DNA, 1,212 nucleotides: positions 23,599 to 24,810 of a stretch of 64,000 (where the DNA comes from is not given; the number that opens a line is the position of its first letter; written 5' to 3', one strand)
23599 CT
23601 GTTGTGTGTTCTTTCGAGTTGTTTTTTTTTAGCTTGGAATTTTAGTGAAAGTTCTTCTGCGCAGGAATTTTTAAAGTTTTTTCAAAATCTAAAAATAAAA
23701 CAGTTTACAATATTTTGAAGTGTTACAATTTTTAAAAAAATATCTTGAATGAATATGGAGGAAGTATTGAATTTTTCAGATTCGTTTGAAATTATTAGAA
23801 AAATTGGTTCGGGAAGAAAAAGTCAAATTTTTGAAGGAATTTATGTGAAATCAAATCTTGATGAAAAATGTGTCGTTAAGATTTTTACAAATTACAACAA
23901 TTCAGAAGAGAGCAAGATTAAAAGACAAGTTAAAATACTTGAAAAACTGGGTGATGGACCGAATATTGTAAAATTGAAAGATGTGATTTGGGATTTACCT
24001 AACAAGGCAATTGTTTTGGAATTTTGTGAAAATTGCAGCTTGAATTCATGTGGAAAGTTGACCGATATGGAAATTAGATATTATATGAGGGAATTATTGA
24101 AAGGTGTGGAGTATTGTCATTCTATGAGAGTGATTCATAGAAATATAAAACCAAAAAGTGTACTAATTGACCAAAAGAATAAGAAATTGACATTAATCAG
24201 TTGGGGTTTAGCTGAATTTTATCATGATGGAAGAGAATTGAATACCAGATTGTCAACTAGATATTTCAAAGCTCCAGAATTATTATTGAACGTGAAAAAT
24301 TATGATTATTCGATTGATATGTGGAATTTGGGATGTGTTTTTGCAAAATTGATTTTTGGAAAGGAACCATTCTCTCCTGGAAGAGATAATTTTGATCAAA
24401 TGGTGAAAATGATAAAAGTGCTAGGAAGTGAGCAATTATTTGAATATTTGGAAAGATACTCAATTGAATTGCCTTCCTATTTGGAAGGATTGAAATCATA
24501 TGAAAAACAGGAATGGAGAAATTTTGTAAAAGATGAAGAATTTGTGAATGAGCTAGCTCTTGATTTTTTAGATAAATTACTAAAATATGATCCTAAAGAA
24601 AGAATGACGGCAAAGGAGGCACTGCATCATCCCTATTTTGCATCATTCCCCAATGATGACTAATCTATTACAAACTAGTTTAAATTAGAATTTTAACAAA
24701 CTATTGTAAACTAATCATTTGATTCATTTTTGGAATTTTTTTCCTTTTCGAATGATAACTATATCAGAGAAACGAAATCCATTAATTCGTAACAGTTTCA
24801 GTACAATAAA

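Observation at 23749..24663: CK2-alpha paralogue missing three catalytic residues: predicted pseudokinase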

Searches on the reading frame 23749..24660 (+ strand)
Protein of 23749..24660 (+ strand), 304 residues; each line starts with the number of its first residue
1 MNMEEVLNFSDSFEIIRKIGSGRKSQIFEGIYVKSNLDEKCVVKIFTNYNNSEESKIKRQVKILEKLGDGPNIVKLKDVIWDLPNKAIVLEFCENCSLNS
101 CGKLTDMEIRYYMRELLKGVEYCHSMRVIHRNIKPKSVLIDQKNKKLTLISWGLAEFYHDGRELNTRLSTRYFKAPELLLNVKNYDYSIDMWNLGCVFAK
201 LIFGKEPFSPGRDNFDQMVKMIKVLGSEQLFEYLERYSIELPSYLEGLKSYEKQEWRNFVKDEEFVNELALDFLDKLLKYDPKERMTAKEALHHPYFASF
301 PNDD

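Call 4: search_protein_families(library=pfam, proteins=[window:23749-24660:+], max_evalue=0.01)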
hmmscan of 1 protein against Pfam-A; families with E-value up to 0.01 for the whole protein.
window:23749-24660:+ (304 aa): 2 families
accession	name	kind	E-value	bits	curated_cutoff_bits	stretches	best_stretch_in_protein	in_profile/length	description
PF00069.31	Pkinase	-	1.7e-55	188.7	31.7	1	13-297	1-263/263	Protein kinase domain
PF07714.23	PK_Tyr_Ser-Thr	-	1.6e-21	77.3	23.1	1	14-210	2-207/258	Protein tyrosine and serine/threonine kinase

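Call 5: search_solved_structures(query=window:23749-24660:+, show_alignments=3)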
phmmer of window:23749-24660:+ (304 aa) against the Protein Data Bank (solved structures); distinct sequences matched with E-value up to 0.001: 2269 (the best 60 are shown).
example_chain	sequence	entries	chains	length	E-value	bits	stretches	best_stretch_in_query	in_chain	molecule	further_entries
12sa_A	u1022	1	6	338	1.5e-93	316.5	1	11-299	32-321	Casein kinase II subunit alpha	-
5ts8_A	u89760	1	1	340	2.6e-93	315.8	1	10-298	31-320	Protein kinase CK2 catalytic subunit CK2 alpha-3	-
6ise_B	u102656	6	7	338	5.4e-93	314.7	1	9-298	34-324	Casein kinase II subunit alpha | CMGC/CK2 protein kinase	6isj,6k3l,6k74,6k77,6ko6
2pvh_A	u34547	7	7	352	1.1e-92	313.7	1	10-298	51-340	Casein kinase II subunit alpha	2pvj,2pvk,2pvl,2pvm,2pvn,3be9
6l22_A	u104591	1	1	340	1.2e-92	313.6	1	10-302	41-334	Casein kinase II subunit alpha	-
6l24_A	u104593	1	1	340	1.2e-92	313.6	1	10-302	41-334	Casein kinase II subunit alpha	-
4dgn_A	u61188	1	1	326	1.4e-92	313.4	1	10-298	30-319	Casein kinase II subunit alpha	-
1daw_A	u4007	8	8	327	1.4e-92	313.4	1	10-298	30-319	PROTEIN KINASE CK2 | Casein kinase II, alpha chain | Casein kinase II subunit alpha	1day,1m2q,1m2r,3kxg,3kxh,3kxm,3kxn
1m2p_A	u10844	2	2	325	1.4e-92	313.4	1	10-298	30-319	Casein kinase II, alpha chain | Casein kinase II subunit alpha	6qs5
4dgm_A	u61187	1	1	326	1.4e-92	313.4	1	10-298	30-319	Casein kinase II subunit alpha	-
3pvg_A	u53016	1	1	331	1.4e-92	313.4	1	10-298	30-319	Casein kinase II subunit alpha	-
1ds5_A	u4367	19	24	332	1.4e-92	313.3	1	10-298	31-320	CASEIN KINASE, ALPHA CHAIN | PROTEIN KINASE CK2, ALPHA SUBUNIT | CASEIN KINASE II, ALPHA CHAIN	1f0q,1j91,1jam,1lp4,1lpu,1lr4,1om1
4anm_A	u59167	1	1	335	1.5e-92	313.3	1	10-298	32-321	CASEIN KINASE II SUBUNIT ALPHA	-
9s7h_A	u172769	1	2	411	2.5e-92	312.6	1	10-302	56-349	Casein kinase II subunit alpha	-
4dgl_C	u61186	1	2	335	2.6e-92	312.5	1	10-302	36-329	Casein kinase II subunit alpha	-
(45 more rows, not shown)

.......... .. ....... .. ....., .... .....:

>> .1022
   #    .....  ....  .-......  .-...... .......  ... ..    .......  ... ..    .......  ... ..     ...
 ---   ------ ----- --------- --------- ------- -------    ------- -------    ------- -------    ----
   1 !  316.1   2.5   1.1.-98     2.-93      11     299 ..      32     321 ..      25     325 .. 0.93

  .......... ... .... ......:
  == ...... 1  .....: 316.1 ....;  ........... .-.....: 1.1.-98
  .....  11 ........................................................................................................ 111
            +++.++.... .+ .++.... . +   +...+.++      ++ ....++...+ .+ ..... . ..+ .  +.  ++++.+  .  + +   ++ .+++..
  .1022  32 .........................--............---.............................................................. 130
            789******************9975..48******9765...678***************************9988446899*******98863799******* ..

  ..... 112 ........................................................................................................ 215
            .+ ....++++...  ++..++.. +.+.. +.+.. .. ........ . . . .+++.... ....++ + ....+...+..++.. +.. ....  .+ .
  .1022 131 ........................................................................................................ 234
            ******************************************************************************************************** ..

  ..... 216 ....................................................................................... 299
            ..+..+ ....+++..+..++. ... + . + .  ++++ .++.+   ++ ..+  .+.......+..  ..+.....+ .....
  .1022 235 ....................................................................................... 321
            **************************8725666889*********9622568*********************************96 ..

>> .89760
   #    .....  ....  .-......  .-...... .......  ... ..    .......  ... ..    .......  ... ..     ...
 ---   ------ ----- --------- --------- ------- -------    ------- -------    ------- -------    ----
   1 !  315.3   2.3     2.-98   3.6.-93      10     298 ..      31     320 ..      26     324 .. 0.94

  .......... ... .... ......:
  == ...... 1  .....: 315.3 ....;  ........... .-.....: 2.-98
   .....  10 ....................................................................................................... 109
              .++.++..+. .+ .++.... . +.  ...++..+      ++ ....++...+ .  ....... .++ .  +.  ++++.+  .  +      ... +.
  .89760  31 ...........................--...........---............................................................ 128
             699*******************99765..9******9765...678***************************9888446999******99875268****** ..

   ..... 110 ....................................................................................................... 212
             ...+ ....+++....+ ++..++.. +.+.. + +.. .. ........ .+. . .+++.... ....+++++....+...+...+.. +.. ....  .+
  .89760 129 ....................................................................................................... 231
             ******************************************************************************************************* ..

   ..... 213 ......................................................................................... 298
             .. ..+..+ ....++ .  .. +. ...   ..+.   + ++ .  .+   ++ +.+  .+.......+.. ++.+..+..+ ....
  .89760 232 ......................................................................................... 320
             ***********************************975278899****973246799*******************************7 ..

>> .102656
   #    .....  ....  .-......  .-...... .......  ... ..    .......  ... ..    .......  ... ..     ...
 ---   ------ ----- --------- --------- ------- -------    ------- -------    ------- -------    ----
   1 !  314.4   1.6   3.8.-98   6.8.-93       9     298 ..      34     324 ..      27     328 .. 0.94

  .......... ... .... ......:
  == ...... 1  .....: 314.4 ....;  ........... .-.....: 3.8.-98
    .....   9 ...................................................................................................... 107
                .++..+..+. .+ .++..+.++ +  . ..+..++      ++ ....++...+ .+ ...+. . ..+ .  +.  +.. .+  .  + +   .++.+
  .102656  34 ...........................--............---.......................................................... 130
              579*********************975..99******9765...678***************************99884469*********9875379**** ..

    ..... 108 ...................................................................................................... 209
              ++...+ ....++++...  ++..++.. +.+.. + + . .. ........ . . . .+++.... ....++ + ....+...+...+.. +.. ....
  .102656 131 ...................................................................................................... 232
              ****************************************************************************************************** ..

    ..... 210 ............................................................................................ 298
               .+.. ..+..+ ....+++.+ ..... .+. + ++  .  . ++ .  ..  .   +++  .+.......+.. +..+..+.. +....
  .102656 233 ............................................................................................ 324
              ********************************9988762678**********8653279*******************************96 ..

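Call 6: find_homologous_proteins(query=window:23749-24660:+, max_evalue=1e-20)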
Query window:23749-24660:+ (304 aa): 102 proteins with E <= 1e-20 among 859 candidates.
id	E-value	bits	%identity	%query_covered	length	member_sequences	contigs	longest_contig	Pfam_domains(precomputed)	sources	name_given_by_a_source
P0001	3.3e-201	685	100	99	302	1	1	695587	PF07714.24,PF00069.32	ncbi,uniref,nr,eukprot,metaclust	ncbi:predicted protein [Naegleria gruberi]|uniref:non-specific serine/threonine protein kinase n=1 T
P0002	4.1e-91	323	50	95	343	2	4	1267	PF07714.24,PF00069.32,PF01636.30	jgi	jgi:casein kinase II subunit alpha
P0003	2.1e-90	321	49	99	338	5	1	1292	PF07714.24,PF00069.32,PF01636.30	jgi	-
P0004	4.8e-90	320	49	97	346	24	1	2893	PF07714.24,PF00069.32,PF01636.30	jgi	jgi:casein kinase II subunit alpha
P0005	3.5e-89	317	50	96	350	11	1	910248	PF07714.24,PF00069.32,PF01636.30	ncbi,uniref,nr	ncbi:casein kinase II subunit alpha isoform X1 [Frieseomelitta varia]|uniref:casein kinase II subuni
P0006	8.3e-89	316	49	95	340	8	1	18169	PF07714.24,PF00069.32,PF01636.30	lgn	-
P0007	1.5e-88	315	50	95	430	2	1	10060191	PF07714.24,PF00069.32,PF01636.30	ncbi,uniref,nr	ncbi:casein kinase II subunit alpha isoform X1 [Osmia bicornis bicornis]|uniref:casein kinase II sub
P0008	2.3e-88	314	50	94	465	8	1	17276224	PF07714.24,PF00069.32,PF01636.30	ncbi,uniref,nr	ncbi:casein kinase II subunit alpha isoform X2 [Megachile rotundata]|uniref:casein kinase II subunit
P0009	4.1e-88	314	49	96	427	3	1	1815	PF07714.24,PF00069.32,PF01636.30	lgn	-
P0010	5.0e-88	313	50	94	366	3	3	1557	PF07714.24,PF00069.32,PF01636.30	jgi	-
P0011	5.9e-88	313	49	96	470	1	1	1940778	PF07714.24,PF00069.32,PF01636.30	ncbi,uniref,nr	ncbi:Casein kinase II subunit alpha [Frankliniella fusca]|uniref:Casein kinase II subunit alpha n=3 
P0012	8.5e-88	313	49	94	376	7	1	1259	PF07714.24,PF00069.32,PF03109.23,PF01636.30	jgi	-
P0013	1.1e-87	312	49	94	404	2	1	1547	PF07714.24,PF00069.32,PF03109.23,PF01636.30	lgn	-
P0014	1.7e-87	312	50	94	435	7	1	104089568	PF07714.24,PF00069.32,PF01636.30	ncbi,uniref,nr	ncbi:casein kinase II subunit alpha isoform X2 [Ixodes scapularis]|uniref:casein kinase II subunit a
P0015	2.2e-87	311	48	97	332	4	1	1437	PF07714.24,PF00069.32,PF01636.30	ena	-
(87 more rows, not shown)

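Call 7: find_encoding_contigs(protein=window:23749-24660:+, flank=5000, max_places=6)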
Protein window:23749-24660:+ (304 aa): no gene with exactly this product is on record in the collection.

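Call 25: search_protein_representatives(protein=window:23749-24660:+)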
Query: 304 residues. Proteins with E-value up to 0.001 (for the whole library): 260016; up to 1e-10: 45570; up to 1e-30: 725. The best 150 are listed.
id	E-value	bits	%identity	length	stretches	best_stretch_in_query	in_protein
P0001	1.0e-201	684.9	100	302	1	3-304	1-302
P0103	1.7e-188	641.5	34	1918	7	11-299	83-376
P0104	1.2e-109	382.6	50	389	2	56-298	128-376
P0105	3.8e-90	318.6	52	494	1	10-298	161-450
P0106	4.0e-89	315.2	51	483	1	10-302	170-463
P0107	4.6e-89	315.0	50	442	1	11-298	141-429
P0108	2.0e-88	312.9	50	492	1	10-299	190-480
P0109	9.9e-88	310.6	50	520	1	10-300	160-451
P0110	2.7e-85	302.6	50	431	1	10-298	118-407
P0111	3.1e-85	302.5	50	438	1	10-298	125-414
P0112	6.1e-84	298.2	50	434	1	11-298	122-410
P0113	1.8e-83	296.6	49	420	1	10-292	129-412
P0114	2.1e-82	293.1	50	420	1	10-290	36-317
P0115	1.1e-81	290.8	50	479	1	11-299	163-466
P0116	5.8e-81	288.4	45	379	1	10-298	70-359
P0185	1.1e-57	212.0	49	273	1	105-299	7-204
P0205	2.2e-54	201.2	39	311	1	11-298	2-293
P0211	6.7e-53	196.3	39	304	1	17-297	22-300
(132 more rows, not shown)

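Call 26: predict_structure(alignment_id=A1)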
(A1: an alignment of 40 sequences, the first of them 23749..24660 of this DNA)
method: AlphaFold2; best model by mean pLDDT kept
length: 304 residues; sequences in the alignment: 40
mean_pLDDT: 91.6   pTM: 0.90
mean pLDDT of the five models: 91.6, 91.5, 90.9, 90.1, 89.8
residues with pLDDT >= 90: 224; 70-90: 67; 50-70: 11; < 50: 2
segments of 3 or more residues with pLDDT < 50: none
pLDDT, mean of each block of 10 residues (from residue 1): 62 89 92 86 90 91 97 96 86 89 92 98 98 95 95 95 89 93 95 97 89 93 96 96 89 95 87 98 98 95 62
secondary structure, 60 per line:
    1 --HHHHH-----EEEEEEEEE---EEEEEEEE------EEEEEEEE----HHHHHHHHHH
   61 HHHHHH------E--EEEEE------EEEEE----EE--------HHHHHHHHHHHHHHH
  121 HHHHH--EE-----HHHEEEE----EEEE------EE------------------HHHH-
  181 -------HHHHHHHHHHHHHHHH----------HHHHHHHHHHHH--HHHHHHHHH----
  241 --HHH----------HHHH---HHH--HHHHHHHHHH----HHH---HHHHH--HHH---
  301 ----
elements in order: H3-7 E13-21 E25-32 E39-46 H51-66 E76-80 E87-91 H106-125 E138-141 E146-149 H176-179 H188-203 H214-225 H228-236 H256-259 H268-277 H288-292

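Call 29: find_related_loci(query=window:23749-24660:+, collection=metagenome_contigs, flank=3000)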
Query window:23749-24660:+ (304 aa) in metagenome_contigs; peptide patterns used: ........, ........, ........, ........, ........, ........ (x = any residue, [..] = any of these).
54 stretches matched a pattern; 29 encode a relative of the query (tblastn E <= 1e-3); 29 distinct loci.
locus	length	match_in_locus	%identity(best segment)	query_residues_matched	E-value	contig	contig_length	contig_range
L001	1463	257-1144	42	7-299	6e-80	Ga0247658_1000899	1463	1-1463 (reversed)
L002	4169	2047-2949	40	11-302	6e-69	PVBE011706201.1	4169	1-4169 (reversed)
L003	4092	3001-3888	42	11-304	1e-68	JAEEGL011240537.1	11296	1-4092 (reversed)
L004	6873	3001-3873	42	11-299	2e-68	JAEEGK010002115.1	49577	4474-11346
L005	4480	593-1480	41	11-304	2e-67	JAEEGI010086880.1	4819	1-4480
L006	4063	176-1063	41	11-304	1e-66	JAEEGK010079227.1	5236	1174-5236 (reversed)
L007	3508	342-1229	42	11-304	3e-66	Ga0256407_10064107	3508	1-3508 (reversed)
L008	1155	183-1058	35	11-299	1e-60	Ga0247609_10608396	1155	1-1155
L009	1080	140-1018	36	11-300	2e-60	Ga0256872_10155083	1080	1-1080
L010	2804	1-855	36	18-299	5e-56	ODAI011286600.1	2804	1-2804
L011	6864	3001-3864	36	11-299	4e-55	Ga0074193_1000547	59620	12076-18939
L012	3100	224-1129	35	1-299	1e-54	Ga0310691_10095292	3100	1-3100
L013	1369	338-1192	35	18-299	2e-56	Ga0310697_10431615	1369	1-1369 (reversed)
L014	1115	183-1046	35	18-302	2e-57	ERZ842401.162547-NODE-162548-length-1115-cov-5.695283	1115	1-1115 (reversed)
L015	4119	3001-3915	30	11-298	6e-43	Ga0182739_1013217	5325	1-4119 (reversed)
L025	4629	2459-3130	22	13-226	2e-12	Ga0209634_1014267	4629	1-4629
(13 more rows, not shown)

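Call 31: fold_search(model_id=the predicted structure, library=pdb)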
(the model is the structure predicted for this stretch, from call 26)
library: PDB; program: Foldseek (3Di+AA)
matches with E <= 10: 2000; with E <= 0.001: 1998
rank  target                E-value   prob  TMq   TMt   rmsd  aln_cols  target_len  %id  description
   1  6xx8_A                8.6e-35  1.00  0.90  0.84   1.7       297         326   47  Arabidopsis thaliana Casein Kinase 2 (CK2) alpha-1 crystal form II (released 2020-04-15)
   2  6l21                  9.1e-35  1.00  0.90  0.83   1.7       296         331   47  Crystal structure of CK2a1 H160A with hematein (released 2020-02-26)
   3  5mow_A                1.4e-34  1.00  0.90  0.84   1.7       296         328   47  Crystal Structure of CK2alpha with ZT0432 bound (released 2017-05-24)
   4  6qy7_B                1.9e-34  1.00  0.90  0.83   1.7       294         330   48  Human CSNK2A1 bound to ERB-041 (released 2020-03-25)
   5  4dgm                  2.0e-34  1.00  0.90  0.84   1.6       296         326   48  Crystal Structure of maize CK2 in complex with the inhibitor apigenin (released 2012-08-01)
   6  5otl_A                2.5e-34  1.00  0.89  0.85   1.8       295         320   47  The crystal structure of CK2alpha in complex with compound 29 (released 2018-02-28)
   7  1m2p                  2.6e-34  1.00  0.90  0.85   1.5       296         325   48  Crystal structure of 1,8-di-hydroxy-4-nitro-anthraquinone/CK2 kinase complex (released 2003-06-17)
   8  6xx6                  2.9e-34  1.00  0.90  0.83   1.6       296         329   48  Arabidopsis thaliana Casein Kinase 2 (CK2) alpha-1 crystal form I (released 2020-04-15)
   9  1daw                  2.9e-34  1.00  0.90  0.84   1.6       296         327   49  CRYSTAL STRUCTURE OF A BINARY COMPLEX OF PROTEIN KINASE CK2 (ALPHA-SUBUNIT) AND MG-AMPPNP (released 2000-05-03)
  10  9tfx                  3.1e-34  1.00  0.91  0.82   1.5       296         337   48  Arabidopsis thaliana Casein Kinase 2 (CK2) alpha isoform 1 in complex with inositol hexakisphosphate (InsP6) (released 2025-12-10)
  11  6ko6                  3.3e-34  1.00  0.90  0.83   1.7       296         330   47  Crystal structure of AMPPNP bound Cka1 from C. neoformans (released 2019-11-06)
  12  4anm                  3.7e-34  1.00  0.90  0.84   1.6       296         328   48  Complex of CK2 with a CDC7 inhibitor (released 2012-05-23)
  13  5cu2_A                3.9e-34  1.00  0.90  0.84   1.7       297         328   47  Crystal structure of CK2alpha with 2-hydroxy-5-methylbenzoic acid and (methyl 4-((3-(3-chloro-4-(phenyl)benzylamino)pr (released 2016-11-30)
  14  6xx9                  3.9e-34  1.00  0.90  0.84   1.6       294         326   48  Arabidopsis thaliana Casein Kinase 2 (CK2) alpha-1 crystal form III (released 2020-04-15)
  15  6z1c                  3.9e-34  1.00  0.90  0.83   1.8       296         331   48  Crystal structure of Arabidopsis thaliana CK2-alpha-1 in complex with TTP-22 (released 2021-03-24)
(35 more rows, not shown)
